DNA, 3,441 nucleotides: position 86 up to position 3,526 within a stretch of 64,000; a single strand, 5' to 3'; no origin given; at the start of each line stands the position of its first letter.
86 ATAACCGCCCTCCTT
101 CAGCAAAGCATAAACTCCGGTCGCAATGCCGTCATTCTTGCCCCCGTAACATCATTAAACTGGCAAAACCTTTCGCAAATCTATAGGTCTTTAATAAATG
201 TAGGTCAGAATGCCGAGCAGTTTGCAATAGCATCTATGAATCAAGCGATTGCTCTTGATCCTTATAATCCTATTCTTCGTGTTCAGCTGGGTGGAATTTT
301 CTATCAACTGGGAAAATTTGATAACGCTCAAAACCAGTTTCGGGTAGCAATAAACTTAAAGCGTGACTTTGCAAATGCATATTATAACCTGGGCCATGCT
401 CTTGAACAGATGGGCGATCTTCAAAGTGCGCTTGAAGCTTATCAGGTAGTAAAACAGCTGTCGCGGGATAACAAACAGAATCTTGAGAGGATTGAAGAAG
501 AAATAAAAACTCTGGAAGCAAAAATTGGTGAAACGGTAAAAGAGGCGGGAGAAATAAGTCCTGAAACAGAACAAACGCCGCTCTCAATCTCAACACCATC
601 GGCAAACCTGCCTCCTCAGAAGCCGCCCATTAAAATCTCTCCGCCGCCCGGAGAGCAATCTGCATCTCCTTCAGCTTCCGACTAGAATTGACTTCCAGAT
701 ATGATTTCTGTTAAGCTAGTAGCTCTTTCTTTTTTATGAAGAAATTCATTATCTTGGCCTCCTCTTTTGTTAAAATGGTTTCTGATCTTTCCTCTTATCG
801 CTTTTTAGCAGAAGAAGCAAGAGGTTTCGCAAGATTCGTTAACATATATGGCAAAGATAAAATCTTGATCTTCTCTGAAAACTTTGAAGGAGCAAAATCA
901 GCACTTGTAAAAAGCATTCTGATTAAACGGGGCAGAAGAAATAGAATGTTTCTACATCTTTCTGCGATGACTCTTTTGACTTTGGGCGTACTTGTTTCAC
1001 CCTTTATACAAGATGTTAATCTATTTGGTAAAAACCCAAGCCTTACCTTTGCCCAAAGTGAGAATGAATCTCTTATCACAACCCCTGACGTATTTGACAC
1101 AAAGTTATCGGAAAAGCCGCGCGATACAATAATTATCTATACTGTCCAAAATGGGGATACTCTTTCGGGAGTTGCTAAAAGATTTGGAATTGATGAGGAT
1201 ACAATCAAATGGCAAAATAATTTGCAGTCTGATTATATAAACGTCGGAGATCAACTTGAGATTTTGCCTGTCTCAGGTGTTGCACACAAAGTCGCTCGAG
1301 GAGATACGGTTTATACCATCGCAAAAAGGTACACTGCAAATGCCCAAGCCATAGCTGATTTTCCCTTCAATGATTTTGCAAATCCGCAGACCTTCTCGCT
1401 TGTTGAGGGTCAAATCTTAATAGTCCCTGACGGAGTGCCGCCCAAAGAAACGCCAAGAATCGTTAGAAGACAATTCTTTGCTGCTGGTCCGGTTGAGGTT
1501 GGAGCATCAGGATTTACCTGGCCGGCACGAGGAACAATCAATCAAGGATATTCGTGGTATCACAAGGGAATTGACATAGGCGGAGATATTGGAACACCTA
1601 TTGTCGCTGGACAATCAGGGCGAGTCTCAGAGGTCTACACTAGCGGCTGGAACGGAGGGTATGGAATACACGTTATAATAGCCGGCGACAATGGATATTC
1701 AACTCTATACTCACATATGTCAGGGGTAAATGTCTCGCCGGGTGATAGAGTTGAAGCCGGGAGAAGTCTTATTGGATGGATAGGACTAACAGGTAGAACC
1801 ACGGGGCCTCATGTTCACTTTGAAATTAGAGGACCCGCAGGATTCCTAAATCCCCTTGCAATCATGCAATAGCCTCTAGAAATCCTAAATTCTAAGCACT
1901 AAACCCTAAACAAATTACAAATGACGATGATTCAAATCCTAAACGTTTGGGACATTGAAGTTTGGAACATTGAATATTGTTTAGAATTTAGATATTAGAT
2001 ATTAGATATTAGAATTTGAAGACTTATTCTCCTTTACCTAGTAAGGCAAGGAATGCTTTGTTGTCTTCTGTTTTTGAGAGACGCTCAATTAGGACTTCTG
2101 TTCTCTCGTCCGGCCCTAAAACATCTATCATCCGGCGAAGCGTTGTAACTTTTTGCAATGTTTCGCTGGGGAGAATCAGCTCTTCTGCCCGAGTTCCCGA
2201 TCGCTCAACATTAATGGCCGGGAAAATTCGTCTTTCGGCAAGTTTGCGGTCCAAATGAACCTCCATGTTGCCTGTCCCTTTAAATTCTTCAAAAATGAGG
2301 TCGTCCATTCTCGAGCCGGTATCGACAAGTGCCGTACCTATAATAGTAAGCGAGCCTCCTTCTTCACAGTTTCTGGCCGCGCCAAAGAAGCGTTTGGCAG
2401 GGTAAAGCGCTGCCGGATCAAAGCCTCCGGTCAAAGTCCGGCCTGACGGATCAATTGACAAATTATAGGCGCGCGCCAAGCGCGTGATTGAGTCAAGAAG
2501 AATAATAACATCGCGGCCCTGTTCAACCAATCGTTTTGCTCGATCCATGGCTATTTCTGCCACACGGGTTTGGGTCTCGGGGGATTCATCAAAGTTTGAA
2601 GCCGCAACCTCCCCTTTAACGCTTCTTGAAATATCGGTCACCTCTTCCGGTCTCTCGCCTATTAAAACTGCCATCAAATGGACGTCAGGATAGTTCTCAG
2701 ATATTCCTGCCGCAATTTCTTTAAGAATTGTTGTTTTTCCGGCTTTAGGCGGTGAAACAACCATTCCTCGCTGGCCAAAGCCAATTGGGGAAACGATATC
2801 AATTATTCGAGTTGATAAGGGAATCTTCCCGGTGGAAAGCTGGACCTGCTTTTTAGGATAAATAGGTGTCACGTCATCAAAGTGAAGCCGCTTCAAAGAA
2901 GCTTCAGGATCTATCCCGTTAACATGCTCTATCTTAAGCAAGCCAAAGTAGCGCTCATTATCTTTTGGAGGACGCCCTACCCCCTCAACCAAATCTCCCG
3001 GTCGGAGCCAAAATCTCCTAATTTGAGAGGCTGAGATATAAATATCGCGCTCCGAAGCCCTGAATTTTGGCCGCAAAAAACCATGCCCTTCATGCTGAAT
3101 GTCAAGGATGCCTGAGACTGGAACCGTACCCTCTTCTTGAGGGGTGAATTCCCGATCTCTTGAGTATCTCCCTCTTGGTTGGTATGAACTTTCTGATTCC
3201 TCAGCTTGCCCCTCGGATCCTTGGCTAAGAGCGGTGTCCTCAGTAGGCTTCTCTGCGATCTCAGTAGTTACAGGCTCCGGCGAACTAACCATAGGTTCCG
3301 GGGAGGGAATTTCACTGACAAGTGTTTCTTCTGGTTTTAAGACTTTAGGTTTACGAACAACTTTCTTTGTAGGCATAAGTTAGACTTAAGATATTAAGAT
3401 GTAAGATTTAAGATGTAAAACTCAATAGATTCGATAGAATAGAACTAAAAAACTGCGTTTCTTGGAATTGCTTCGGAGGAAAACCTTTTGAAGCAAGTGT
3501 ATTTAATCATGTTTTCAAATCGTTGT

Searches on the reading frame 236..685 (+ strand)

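Call 64: search_protein_families(library=pfam, proteins=[window:236-685:+], max_evalue=0.001)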
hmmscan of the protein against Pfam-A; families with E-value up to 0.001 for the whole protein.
window:236-685:+ (149 aa): 14 families
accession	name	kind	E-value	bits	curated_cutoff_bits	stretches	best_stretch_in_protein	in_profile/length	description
PF13414.12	TPR_11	-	4.8e-13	49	26.8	1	20-60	2-42/42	TPR repeat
PF07719.23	TPR_2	-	1.3e-10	40.9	27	1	46-79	1-34/34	Tetratricopeptide repeat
PF13181.12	TPR_8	-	4.5e-10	39.3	25.7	1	46-77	1-32/34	Tetratricopeptide repeat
PF00515.34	TPR_1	-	7.7e-10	38.6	27.8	1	46-70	1-25/34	Tetratricopeptide repeat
PF13431.12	TPR_17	-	4.5e-08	33.2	24.4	1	36-66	3-33/34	Tetratricopeptide repeat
PF14559.12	TPR_19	-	1.4e-07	32.2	25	1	24-78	3-57/68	Tetratricopeptide repeat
PF13424.12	TPR_12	-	3.1e-07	30.9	30.1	0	15-43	48-76/77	Tetratricopeptide repeat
PF13432.12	TPR_16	-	9.7e-07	29.6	32.7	1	21-77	6-62/65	Tetratricopeptide repeat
PF13176.12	TPR_7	-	1.5e-06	28.3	27.9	0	48-81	1-34/36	Tetratricopeptide repeat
PF13374.12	TPR_10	-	0.00023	21.5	27.5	0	46-76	2-32/42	Tetratricopeptide repeat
PF13174.12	TPR_6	-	0.00027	21.8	26.3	0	48-74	2-28/33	Tetratricopeptide repeat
PF13428.12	TPR_14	-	0.00062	20.6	23.5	0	47-70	2-25/44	Tetratricopeptide repeat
PF23914.1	TPR_CcmH_CycH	-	0.00063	20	42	1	16-85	54-123/158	Cytochrome c-type biogenesis protein H TPR domain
PF13371.12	TPR_9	-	0.00064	20.1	35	0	47-70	30-53/73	Tetratricopeptide repeat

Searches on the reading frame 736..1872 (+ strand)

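Call 64: search_protein_families(library=pfam, proteins=[window:736-1872:+], max_evalue=0.001)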
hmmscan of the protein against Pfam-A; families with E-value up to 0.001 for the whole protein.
window:736-1872:+ (378 aa): 4 families
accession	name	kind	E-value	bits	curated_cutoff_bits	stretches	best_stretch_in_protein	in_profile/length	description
PF01551.29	Peptidase_M23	-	1e-25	90.2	28.7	1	275-368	2-91/96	Peptidase family M23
PF01476.26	LysM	-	2.6e-20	72.5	20.9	2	135-176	1-42/43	LysM domain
PF23473.1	LysM3_LYK4_5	-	1e-09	38.7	29.3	1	135-168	5-38/48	LYK4/5 LysM3 domain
PF22310.2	NMB0315_dom_I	-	0.00032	21.4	27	0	136-158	7-29/83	NMB0315-like, domain I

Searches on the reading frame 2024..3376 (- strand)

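Call 64: search_protein_families(library=pfam, proteins=[window:2024-3376:-], max_evalue=0.001)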
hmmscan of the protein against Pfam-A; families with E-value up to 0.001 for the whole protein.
window:2024-3376:- (450 aa): 2 families
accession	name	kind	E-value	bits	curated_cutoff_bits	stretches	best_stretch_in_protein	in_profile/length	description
PF00006.31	ATP-synt_ab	-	2.2e-28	99.8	29.5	1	189-393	2-211/213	ATP synthase alpha/beta family, nucleotide-binding domain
PF07497.18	Rho_RNA_bind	-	3.4e-26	91.3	27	1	87-158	1-73/73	Rho termination factor, RNA-binding domain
